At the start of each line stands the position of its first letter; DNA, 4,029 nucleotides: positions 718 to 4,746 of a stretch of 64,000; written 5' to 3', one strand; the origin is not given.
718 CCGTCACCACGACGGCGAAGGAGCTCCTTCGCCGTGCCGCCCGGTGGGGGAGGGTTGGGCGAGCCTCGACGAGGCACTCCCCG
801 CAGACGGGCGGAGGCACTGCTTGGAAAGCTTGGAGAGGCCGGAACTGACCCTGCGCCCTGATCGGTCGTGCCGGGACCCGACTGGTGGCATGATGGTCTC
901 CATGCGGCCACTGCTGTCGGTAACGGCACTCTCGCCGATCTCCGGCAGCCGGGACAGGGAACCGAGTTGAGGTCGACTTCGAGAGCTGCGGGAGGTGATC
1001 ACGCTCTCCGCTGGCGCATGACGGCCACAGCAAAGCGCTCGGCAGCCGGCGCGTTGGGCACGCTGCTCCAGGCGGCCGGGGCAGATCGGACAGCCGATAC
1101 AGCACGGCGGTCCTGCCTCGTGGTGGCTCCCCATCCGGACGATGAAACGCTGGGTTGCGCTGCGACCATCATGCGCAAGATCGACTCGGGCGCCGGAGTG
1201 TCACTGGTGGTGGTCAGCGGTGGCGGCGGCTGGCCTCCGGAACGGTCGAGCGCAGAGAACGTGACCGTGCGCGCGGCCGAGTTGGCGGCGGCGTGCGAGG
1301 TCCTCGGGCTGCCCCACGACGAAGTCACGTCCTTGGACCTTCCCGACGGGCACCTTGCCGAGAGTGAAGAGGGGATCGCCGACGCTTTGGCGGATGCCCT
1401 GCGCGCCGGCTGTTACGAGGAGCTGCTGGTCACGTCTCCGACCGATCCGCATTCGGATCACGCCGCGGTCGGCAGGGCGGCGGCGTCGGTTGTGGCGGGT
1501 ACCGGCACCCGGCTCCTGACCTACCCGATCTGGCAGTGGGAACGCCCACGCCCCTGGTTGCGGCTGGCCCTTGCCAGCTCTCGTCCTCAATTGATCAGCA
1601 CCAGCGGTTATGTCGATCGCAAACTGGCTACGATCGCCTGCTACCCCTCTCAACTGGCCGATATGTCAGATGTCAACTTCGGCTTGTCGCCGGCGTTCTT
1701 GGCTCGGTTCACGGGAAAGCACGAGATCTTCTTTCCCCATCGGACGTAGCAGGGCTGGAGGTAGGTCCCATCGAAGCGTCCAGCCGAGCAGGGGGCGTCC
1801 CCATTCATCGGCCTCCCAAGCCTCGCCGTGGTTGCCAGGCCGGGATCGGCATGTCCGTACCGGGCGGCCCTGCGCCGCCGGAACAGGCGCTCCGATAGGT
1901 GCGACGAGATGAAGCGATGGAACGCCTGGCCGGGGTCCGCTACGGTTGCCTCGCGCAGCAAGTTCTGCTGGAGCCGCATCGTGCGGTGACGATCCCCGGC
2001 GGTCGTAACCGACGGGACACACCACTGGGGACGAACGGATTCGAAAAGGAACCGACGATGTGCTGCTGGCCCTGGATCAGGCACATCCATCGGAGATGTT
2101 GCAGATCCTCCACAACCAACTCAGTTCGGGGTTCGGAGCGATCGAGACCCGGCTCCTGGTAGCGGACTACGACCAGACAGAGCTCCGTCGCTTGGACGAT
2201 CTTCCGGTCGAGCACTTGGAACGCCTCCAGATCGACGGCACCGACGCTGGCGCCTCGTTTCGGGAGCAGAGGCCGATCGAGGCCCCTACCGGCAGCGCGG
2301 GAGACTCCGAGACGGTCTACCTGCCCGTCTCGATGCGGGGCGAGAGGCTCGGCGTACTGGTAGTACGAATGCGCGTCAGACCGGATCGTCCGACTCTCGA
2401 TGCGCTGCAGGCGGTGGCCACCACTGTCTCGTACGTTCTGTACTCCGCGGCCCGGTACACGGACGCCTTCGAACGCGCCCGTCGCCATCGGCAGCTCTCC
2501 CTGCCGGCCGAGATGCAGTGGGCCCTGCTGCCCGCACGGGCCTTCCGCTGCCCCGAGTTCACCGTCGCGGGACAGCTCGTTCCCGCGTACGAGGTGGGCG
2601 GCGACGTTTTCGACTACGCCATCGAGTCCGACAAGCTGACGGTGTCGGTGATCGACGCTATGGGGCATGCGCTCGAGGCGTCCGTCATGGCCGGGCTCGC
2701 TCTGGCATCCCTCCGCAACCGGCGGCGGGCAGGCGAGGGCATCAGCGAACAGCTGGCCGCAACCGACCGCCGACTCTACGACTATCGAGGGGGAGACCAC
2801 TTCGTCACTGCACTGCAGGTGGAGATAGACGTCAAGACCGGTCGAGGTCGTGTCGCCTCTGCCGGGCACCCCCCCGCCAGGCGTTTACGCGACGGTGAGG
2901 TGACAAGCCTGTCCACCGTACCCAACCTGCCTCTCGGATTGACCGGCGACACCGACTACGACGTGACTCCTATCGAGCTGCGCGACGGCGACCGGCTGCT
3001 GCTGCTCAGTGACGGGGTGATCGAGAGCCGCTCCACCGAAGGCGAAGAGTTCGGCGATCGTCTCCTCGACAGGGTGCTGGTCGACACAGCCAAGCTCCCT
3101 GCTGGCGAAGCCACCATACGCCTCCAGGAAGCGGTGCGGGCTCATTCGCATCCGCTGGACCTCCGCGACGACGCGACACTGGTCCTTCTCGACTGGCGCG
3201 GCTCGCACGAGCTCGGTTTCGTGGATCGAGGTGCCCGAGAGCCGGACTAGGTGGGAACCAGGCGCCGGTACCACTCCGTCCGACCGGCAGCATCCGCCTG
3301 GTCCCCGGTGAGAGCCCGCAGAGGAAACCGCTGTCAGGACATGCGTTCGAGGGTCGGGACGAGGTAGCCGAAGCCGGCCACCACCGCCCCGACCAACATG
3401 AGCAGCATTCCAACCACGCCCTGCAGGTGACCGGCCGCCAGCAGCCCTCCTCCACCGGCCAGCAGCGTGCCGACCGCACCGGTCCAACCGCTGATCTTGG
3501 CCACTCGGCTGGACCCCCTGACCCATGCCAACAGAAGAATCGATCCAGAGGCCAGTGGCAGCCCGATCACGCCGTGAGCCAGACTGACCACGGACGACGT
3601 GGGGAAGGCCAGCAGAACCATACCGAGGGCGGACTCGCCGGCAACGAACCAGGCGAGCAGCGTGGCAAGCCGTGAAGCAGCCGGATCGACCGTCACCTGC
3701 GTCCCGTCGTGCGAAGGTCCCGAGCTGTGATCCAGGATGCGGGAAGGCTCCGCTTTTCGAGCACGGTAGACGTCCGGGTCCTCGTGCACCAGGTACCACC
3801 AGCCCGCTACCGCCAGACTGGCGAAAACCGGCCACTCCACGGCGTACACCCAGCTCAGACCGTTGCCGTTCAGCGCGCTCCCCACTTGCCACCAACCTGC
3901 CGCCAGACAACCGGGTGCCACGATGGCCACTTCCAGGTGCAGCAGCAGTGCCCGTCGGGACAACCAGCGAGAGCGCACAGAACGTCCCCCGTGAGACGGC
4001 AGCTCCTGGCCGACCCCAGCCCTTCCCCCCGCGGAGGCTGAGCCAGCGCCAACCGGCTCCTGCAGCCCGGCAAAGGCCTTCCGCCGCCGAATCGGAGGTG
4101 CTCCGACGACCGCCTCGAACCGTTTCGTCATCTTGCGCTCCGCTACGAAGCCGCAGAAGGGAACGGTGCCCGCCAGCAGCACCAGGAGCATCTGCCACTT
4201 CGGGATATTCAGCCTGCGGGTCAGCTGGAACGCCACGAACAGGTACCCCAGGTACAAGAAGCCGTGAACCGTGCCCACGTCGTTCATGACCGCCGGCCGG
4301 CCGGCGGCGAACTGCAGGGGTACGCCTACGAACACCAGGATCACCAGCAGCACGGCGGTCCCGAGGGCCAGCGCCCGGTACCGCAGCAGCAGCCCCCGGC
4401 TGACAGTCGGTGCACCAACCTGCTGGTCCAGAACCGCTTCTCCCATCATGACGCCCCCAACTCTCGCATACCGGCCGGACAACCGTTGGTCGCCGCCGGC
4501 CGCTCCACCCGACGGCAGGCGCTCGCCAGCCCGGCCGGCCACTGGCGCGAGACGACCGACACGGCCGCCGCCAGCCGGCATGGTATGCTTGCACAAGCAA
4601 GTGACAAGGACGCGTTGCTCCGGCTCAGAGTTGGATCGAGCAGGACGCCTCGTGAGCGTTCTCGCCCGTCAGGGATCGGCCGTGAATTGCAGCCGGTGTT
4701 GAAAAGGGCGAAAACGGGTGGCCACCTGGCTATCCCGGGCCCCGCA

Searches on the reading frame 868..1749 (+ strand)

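Call 92: search_protein_families(library=pfam, proteins=[window:868-1749:+], max_evalue=0.0001)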
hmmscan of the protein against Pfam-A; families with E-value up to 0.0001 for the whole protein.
window:868-1749:+ (293 aa): 1 family
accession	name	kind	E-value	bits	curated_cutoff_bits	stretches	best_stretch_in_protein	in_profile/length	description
PF02585.22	PIG-L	-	4.8e-24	85.7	28.2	1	84-208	1-128/129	GlcNAc-PI de-N-acetylase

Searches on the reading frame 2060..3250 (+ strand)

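Call 92: search_protein_families(library=pfam, proteins=[window:2060-3250:+], max_evalue=0.0001)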
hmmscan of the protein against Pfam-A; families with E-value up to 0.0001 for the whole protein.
window:2060-3250:+ (396 aa): 1 family
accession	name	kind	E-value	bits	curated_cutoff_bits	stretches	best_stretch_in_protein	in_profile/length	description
PF07228.17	SpoIIE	-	2.9e-38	132.2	25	1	191-380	3-192/192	Stage II sporulation protein E (SpoIIE)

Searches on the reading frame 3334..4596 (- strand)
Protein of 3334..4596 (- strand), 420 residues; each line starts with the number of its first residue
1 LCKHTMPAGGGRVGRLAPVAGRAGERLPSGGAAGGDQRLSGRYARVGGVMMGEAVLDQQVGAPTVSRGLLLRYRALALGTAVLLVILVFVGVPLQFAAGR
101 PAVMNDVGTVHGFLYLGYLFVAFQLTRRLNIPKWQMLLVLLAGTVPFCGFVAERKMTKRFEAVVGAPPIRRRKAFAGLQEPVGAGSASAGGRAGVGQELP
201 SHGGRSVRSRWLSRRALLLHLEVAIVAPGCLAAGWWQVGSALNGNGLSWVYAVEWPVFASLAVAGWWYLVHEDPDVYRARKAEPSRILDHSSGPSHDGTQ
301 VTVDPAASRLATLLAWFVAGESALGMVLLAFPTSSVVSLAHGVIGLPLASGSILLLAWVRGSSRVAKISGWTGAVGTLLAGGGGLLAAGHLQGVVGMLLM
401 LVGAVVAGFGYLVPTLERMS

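Call 92: search_protein_families(library=pfam, proteins=[window:3334-4596:-], max_evalue=0.0001)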
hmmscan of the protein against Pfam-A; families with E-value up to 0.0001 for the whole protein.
window:3334-4596:- (420 aa): 1 family
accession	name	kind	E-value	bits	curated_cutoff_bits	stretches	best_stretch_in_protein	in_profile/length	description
PF12823.12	DUF3817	-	4.8e-19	69.3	27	1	71-158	2-85/85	Domain of unknown function (DUF3817)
